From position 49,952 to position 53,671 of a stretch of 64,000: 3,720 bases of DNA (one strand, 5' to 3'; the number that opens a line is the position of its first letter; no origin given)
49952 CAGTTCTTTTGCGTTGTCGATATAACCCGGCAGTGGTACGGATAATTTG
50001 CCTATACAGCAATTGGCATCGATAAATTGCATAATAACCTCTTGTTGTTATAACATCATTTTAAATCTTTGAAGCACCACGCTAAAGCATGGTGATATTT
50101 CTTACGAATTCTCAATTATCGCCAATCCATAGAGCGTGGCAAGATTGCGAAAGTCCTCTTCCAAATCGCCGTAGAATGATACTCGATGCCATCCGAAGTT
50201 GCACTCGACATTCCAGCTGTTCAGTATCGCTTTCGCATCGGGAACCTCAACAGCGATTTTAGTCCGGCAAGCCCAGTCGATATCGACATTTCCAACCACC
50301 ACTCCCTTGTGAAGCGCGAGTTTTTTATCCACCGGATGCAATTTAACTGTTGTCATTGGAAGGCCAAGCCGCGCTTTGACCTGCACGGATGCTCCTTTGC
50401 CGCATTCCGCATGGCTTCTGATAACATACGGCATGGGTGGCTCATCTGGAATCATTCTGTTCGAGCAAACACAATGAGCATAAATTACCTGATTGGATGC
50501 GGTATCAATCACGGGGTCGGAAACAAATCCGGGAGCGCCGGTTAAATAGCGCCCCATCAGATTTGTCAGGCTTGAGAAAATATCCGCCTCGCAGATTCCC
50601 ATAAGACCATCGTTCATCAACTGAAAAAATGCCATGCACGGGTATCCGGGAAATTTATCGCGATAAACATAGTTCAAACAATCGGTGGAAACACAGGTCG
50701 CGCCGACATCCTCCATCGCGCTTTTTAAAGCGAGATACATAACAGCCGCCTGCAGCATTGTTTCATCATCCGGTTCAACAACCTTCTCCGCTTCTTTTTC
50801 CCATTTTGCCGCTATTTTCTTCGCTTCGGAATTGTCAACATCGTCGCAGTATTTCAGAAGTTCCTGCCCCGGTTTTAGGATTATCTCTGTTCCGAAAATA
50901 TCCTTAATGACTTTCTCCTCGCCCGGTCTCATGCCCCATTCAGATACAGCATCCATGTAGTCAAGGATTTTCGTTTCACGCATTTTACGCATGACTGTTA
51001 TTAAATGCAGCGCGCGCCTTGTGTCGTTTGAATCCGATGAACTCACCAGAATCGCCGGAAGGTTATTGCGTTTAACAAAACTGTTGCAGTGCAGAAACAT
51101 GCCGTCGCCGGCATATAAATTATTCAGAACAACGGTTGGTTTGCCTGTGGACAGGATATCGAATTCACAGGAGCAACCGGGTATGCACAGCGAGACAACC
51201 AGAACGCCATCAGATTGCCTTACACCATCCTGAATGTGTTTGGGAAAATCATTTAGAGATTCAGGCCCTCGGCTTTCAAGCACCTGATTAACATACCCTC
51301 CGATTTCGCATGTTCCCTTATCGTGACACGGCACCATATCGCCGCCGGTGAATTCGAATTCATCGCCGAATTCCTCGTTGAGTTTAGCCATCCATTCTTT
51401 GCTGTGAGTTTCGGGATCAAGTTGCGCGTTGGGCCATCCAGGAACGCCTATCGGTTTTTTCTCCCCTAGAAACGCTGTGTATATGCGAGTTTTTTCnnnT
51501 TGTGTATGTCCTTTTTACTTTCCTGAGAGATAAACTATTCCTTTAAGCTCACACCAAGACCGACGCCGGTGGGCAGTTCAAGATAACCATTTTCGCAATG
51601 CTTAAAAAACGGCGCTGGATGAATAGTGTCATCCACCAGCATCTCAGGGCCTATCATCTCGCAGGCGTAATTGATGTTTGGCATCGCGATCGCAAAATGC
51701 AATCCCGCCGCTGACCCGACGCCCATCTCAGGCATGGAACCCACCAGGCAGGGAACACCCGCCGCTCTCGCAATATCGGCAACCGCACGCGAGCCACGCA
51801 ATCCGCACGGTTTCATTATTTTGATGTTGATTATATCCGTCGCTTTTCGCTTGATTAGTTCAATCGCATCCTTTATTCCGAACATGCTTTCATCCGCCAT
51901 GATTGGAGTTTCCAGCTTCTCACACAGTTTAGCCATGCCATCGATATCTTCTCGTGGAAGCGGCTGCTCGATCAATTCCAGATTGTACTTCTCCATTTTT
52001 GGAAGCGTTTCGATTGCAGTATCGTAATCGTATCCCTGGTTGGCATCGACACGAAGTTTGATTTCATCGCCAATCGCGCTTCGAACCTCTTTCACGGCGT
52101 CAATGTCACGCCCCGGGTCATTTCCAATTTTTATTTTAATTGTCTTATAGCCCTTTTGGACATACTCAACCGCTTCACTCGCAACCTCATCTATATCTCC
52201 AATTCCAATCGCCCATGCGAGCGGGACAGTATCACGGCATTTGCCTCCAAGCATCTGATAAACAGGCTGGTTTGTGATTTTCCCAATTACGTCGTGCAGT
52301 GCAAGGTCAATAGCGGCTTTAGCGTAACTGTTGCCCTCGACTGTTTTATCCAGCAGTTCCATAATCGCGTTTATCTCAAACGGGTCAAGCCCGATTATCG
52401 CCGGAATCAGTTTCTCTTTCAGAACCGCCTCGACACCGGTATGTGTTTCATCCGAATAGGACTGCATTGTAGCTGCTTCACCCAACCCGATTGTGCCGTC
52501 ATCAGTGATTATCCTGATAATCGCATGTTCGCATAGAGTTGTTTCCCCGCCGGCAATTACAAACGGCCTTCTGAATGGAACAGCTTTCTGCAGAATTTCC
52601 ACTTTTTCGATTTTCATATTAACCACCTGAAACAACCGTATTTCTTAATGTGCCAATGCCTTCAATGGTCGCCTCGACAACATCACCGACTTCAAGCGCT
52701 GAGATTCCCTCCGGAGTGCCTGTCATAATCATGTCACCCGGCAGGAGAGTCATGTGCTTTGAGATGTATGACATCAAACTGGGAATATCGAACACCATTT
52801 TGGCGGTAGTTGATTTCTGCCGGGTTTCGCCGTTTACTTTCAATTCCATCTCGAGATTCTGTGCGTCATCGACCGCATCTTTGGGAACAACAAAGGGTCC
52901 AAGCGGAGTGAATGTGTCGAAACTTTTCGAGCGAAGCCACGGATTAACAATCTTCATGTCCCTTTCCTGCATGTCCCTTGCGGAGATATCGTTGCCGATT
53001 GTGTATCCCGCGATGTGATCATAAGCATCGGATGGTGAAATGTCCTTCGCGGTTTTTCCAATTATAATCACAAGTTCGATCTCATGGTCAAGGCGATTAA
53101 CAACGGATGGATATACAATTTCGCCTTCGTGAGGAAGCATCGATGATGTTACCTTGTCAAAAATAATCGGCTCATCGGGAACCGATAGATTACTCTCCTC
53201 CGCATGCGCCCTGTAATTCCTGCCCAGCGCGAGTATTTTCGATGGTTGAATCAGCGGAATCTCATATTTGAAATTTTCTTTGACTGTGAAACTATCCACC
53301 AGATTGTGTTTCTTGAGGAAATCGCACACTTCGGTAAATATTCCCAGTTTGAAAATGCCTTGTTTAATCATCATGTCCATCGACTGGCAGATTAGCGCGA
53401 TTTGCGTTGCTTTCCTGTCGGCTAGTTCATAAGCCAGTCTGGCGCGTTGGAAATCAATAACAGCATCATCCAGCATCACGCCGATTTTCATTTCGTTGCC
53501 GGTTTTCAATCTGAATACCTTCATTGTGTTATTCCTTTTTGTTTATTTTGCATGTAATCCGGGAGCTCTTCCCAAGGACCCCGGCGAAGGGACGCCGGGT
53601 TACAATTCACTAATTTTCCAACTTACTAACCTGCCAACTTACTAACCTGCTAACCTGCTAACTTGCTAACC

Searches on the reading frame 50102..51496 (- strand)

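Call 62: search_protein_families(library=ncbifam, proteins=[window:50102-51496:-], max_evalue=0.00001)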
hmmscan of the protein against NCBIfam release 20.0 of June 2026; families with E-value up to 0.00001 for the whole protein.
window:50102-51496:- (464 aa): 1 family
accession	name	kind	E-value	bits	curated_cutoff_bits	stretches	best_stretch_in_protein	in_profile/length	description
NF048012.1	SlpQosIsomSftI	equivalog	6e-09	35.1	700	1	161-344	143-326/443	sulfoquinovose isomerase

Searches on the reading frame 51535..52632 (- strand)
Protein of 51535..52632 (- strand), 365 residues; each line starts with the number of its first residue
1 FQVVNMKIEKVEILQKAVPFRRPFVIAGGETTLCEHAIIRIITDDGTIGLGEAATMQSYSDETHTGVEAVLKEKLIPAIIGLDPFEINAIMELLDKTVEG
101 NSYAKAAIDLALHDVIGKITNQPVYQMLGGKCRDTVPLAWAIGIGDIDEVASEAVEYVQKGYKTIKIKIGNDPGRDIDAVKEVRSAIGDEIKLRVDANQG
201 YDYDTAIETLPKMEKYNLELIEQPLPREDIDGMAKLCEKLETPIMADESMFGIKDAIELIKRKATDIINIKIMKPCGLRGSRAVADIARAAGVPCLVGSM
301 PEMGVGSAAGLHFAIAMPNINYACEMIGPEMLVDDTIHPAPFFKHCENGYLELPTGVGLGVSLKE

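Call 62: search_protein_families(library=ncbifam, proteins=[window:51535-52632:-], max_evalue=0.00001)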
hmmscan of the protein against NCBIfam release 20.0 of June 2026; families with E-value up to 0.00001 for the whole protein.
window:51535-52632:- (365 aa): 17 families
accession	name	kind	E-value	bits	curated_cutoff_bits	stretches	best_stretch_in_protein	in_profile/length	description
TIGR02534.1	mucon_cyclo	subfamily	5.4e-86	288.9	334.95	1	8-364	1-358/368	muconate/chloromuconate family cycloisomerase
NF041118.1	A_G_epim_Thtga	equivalog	1.4e-56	192.1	500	1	6-322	1-314/341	L-Ala-D/L-Glu epimerase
TIGR01928.1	menC_lowGC_arch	equivalog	6.7e-52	176.5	200.65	1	17-315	4-298/325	o-succinylbenzoate synthase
NF043002.1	HProlDhtase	equivalog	4.2e-43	147.6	500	1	6-319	1-313/366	cis-3-hydroxy-L-proline dehydratase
NF040866.1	AraD_Arch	equivalog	1.1e-38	133.2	650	1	24-365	22-363/372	arabinonate dehydratase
NF042940.1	racemase_DgcA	equivalog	9.6e-38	130.2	400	1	13-337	3-304/323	N-acetyl-D-Glu racemase DgcA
NF043051.1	ManoateDhtManD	equivalog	5.7e-35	120.9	550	2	38-170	19-151/403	D-mannonate dehydratase ManD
NF040790.2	glucon_galact_dh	equivalog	5.2e-34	117.7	750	1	37-365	26-363/390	bifunctional D-gluconate/D-galactonate dehydratase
NF047820.1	TalGalacDh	equivalog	1.2e-33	116.5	500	1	8-293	4-299/371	L-talarate/galactarate dehydratase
NF010624.0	PRK14017.1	equivalog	1.6e-33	116.3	311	1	37-365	16-354/382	galactonate dehydratase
NF011654.0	PRK15072.1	subfamily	1.2e-32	113.3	430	2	38-170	19-151/404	D-galactonate dehydratase family protein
NF002782.0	PRK02901.1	equivalog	5.1e-31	107.9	288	1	131-339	74-280/328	o-succinylbenzoate synthase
NF011708.0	PRK15129.1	equivalog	1e-24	87.2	343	1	10-332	3-304/321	L-Ala-D/L-Glu epimerase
NF002739.0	PRK02714.1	equivalog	2.7e-22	79.7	259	1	138-323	110-296/320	o-succinylbenzoate synthase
TIGR01927.1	menC_gam_Gplu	equivalog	9.2e-22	77.7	130.55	1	18-317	5-282/307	o-succinylbenzoate synthase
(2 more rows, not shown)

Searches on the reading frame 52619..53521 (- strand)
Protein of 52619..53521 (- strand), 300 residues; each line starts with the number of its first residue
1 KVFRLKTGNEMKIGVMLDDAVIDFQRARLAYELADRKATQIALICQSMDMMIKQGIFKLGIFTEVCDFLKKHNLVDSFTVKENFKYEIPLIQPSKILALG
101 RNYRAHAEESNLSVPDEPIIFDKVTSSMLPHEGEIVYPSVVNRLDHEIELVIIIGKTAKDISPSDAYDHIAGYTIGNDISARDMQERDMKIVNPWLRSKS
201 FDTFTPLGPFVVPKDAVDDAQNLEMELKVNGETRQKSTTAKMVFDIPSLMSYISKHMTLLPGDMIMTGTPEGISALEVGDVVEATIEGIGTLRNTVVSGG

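Call 62: search_protein_families(library=ncbifam, proteins=[window:52619-53521:-], max_evalue=0.00001)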
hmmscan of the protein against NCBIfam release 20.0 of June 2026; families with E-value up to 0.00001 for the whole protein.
window:52619-53521:- (300 aa): 7 families
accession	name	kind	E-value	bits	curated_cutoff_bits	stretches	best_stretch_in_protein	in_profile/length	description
TIGR02303.1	HpaG-C-term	equivalog_domain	5.5e-68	229.1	276.4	1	83-298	33-244/245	4-hydroxyphenylacetate degradation bifunctional isomerase/decarboxylase, C-terminal subunit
NF053535.1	DhyDRhmHlse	equivalog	2e-60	204.5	500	1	74-298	51-280/284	2,4-didehydro-3-deoxy-L-rhamnonate hydrolase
NF011750.0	PRK15203.1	equivalog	1.7e-56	191.8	811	1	78-298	207-424/429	4-hydroxyphenylacetate degradation bifunctional isomerase/decarboxylase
NF007967.0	PRK10691.1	equivalog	1.6e-45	155.1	201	1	94-288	17-211/219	fumarylacetoacetate hydrolase family protein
NF009399.0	PRK12764.1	equivalog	1.4e-39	136.5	444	1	90-289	18-212/501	fumarylacetoacetate hydrolase family protein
TIGR02305.1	HpaG-N-term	equivalog_domain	2.5e-35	121.8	228.65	1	113-296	28-205/205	4-hydroxyphenylacetate degradation bifunctional isomerase/decarboxylase, N-terminal subunit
TIGR01266.1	fum_ac_acetase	equivalog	6e-11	41.8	375.3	1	130-218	183-271/420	fumarylacetoacetase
